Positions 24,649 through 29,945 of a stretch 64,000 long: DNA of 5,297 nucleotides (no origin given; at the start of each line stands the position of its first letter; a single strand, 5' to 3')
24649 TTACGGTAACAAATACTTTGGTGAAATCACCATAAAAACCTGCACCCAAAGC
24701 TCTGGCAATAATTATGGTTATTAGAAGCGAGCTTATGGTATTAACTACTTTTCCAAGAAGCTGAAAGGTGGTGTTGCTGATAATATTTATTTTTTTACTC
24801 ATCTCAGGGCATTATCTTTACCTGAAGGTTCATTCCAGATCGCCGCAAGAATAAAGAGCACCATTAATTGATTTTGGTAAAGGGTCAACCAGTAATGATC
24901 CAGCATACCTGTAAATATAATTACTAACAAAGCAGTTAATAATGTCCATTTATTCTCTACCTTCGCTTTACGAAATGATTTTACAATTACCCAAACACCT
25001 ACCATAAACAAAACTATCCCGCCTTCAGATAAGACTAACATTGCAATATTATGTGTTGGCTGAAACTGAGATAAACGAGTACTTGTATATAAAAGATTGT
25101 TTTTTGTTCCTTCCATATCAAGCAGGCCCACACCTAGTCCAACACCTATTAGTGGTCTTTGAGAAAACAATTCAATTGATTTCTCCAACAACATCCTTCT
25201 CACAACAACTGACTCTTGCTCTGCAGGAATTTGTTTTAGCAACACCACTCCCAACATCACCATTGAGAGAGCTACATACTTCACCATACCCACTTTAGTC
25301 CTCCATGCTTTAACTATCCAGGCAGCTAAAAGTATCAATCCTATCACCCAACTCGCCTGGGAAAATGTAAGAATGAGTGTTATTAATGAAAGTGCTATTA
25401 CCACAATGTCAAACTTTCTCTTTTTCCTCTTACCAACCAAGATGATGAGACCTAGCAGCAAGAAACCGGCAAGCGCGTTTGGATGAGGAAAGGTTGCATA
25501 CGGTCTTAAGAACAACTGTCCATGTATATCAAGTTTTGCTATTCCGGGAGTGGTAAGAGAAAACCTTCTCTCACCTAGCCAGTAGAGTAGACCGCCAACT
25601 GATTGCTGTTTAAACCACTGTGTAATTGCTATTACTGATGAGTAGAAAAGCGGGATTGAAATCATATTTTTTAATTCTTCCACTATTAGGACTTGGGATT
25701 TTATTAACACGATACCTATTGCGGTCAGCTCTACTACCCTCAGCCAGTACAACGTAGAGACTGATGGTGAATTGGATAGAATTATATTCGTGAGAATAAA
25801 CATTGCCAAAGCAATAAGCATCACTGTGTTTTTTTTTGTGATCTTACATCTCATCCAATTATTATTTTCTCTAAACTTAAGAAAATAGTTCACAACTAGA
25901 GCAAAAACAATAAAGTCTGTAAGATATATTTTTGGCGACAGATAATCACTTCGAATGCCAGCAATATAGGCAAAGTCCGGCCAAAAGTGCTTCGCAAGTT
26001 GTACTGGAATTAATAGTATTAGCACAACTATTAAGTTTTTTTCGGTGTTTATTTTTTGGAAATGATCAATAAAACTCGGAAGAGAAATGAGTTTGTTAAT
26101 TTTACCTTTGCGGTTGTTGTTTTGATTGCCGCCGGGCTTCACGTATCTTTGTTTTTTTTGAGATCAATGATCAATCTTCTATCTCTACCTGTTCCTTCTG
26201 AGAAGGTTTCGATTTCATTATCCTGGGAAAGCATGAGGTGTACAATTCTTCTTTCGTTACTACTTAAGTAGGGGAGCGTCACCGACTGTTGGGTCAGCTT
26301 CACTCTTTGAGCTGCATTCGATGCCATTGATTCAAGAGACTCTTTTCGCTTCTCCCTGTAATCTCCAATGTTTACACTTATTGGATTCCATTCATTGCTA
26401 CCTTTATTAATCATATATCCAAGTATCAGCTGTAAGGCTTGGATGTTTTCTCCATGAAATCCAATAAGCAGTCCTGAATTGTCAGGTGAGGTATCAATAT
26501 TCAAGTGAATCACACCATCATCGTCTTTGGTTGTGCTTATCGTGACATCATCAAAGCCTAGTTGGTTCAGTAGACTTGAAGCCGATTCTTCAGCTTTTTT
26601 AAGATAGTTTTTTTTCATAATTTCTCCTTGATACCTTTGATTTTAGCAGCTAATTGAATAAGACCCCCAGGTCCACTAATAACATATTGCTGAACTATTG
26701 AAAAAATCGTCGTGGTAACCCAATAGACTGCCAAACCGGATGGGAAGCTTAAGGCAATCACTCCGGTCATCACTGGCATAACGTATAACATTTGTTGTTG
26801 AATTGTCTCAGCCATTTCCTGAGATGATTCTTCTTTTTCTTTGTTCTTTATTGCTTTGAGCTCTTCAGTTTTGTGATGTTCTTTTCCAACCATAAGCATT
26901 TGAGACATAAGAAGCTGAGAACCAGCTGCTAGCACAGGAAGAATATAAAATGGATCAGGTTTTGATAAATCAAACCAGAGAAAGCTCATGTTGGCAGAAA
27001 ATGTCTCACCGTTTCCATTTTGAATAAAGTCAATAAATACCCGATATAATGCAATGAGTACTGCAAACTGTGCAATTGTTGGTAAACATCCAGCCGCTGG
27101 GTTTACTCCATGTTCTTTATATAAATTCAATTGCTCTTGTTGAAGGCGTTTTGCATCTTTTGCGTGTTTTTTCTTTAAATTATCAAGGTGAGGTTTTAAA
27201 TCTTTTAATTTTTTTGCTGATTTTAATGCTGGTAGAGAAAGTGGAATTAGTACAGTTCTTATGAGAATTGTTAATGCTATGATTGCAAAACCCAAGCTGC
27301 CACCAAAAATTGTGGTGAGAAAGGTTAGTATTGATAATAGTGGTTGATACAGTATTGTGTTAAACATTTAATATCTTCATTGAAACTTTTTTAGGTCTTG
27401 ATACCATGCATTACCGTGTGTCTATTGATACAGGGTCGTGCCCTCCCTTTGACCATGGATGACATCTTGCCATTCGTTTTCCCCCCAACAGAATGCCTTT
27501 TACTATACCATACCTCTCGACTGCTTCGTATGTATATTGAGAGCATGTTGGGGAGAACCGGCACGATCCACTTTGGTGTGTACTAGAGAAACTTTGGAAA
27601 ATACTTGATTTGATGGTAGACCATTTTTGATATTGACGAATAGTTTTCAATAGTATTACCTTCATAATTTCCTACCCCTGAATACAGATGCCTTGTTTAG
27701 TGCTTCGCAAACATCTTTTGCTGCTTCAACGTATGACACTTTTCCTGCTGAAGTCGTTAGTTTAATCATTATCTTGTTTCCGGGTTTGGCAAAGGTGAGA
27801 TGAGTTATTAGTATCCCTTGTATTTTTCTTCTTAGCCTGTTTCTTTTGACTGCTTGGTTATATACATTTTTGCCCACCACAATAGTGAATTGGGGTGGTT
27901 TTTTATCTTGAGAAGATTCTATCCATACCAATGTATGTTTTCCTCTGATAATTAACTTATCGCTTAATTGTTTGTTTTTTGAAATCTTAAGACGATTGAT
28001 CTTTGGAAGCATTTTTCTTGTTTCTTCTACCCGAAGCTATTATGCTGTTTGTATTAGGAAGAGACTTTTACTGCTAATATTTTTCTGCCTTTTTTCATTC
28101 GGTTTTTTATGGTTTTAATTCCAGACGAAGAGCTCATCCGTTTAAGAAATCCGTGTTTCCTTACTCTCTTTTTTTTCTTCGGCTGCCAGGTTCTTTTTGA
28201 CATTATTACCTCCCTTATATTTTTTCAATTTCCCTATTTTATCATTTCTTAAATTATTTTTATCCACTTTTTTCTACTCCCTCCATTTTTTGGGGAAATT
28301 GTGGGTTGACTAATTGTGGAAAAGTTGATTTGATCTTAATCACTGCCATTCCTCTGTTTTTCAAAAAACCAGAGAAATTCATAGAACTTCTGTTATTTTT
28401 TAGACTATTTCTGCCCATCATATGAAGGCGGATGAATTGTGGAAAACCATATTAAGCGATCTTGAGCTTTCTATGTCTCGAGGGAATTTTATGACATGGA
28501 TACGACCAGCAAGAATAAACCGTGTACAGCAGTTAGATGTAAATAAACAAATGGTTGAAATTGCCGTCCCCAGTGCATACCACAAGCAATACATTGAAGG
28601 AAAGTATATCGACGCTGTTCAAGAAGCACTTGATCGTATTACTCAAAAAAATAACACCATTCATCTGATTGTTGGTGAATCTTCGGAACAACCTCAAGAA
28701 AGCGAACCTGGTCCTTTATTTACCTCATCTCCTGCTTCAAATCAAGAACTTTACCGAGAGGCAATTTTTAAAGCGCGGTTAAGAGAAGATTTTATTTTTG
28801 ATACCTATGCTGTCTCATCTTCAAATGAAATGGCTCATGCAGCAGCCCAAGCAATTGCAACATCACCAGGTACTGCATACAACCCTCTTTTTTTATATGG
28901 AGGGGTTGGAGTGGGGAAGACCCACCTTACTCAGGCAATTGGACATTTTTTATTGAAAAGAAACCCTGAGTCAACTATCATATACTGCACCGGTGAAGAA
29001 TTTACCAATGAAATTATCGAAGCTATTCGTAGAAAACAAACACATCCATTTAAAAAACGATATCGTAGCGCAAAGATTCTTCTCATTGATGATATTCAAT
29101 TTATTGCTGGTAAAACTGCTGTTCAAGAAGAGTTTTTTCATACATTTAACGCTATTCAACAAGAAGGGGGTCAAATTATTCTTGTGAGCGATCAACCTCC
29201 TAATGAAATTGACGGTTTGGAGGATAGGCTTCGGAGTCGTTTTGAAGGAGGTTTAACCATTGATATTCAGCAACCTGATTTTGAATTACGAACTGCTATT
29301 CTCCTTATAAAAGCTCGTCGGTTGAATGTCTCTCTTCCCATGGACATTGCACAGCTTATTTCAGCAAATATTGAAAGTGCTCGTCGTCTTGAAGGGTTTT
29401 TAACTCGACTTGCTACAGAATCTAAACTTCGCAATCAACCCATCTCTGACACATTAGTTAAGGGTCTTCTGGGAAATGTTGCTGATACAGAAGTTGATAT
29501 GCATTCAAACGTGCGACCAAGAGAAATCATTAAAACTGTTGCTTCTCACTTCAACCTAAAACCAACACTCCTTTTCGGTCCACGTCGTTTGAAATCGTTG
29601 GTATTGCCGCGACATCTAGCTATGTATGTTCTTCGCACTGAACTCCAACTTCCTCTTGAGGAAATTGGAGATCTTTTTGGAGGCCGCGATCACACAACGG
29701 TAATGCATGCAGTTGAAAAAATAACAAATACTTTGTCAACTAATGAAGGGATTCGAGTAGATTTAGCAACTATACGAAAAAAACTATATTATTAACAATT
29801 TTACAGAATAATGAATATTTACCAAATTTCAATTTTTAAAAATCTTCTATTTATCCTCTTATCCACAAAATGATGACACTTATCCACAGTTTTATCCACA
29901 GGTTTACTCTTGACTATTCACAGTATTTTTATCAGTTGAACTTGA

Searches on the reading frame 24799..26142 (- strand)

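Call 35: search_protein_families(library=pfam, proteins=[window:24799-26142:-], max_evalue=0.001)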
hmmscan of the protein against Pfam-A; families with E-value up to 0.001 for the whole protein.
window:24799-26142:- (447 aa): 1 family
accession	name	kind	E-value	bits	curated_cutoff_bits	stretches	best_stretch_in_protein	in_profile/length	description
PF04932.20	Wzy_C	-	4.2e-10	40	31.7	1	248-380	2-146/149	O-Antigen ligase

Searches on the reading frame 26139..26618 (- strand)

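Call 35: search_protein_families(library=pfam, proteins=[window:26139-26618:-], max_evalue=0.001)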
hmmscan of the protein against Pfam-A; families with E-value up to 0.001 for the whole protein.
window:26139-26618:- (159 aa): 2 families
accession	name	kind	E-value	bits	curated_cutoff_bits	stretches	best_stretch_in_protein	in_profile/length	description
PF01424.28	R3H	-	3.3e-15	56.3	26.8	1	93-151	1-58/60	R3H domain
PF13083.13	KH_KhpA-B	-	1.2e-10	41.6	32.1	1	15-76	6-68/73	KhpA/KhpB, KH domain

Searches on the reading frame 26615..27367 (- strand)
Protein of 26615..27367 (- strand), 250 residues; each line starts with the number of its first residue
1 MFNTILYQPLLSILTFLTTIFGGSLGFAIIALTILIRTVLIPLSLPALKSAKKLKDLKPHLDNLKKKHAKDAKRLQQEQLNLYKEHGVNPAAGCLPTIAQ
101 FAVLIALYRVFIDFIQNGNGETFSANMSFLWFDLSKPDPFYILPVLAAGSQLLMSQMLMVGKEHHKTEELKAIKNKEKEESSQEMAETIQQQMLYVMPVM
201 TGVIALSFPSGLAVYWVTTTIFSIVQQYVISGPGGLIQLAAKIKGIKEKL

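Call 35: search_protein_families(library=pfam, proteins=[window:26615-27367:-], max_evalue=0.001)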
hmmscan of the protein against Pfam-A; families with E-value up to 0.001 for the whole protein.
window:26615-27367:- (250 aa): 1 family
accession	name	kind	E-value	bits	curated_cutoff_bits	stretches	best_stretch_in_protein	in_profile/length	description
PF02096.25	60KD_IMP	-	1.2e-51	175.4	35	1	26-230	2-161/163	60Kd inner membrane protein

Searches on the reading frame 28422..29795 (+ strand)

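Call 35: search_protein_families(library=pfam, proteins=[window:28422-29795:+], max_evalue=0.001)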
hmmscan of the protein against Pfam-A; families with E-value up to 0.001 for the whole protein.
window:28422-29795:+ (457 aa): 9 families
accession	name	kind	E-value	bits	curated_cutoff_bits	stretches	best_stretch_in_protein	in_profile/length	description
PF00308.24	Bac_DnaA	-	5e-62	209.3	23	1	120-281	1-162/162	Bacterial DnaA ATPAse domain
PF08299.17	Bac_DnaA_C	-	1.3e-24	86.4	31.5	1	367-434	2-69/69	Bacterial dnaA protein helix-turn-helix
PF11638.13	DnaA_N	-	1.8e-08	34.4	24.6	1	5-70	2-63/65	DnaA N-terminal domain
PF00004.35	AAA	-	9.9e-08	32.9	21.2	1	157-275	2-124/131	ATPase family associated with various cellular activities (AAA)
PF13401.12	AAA_22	-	8.7e-06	26.5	27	0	155-231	7-97/130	AAA domain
PF01695.23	IstB_IS21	-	5.3e-05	23.3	24.1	1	156-259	95-195/238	IstB-like ATP binding protein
PF01637.24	ATPase_2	-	9.5e-05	22.7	33.2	0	152-260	19-120/225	ATPase domain predominantly from Archaea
PF07728.20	AAA_5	-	0.00031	21.2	22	0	155-234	1-82/139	AAA domain (dynein-related subfamily)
PF13173.12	AAA_14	-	0.00082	19.8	27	0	154-231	3-77/129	AAA domain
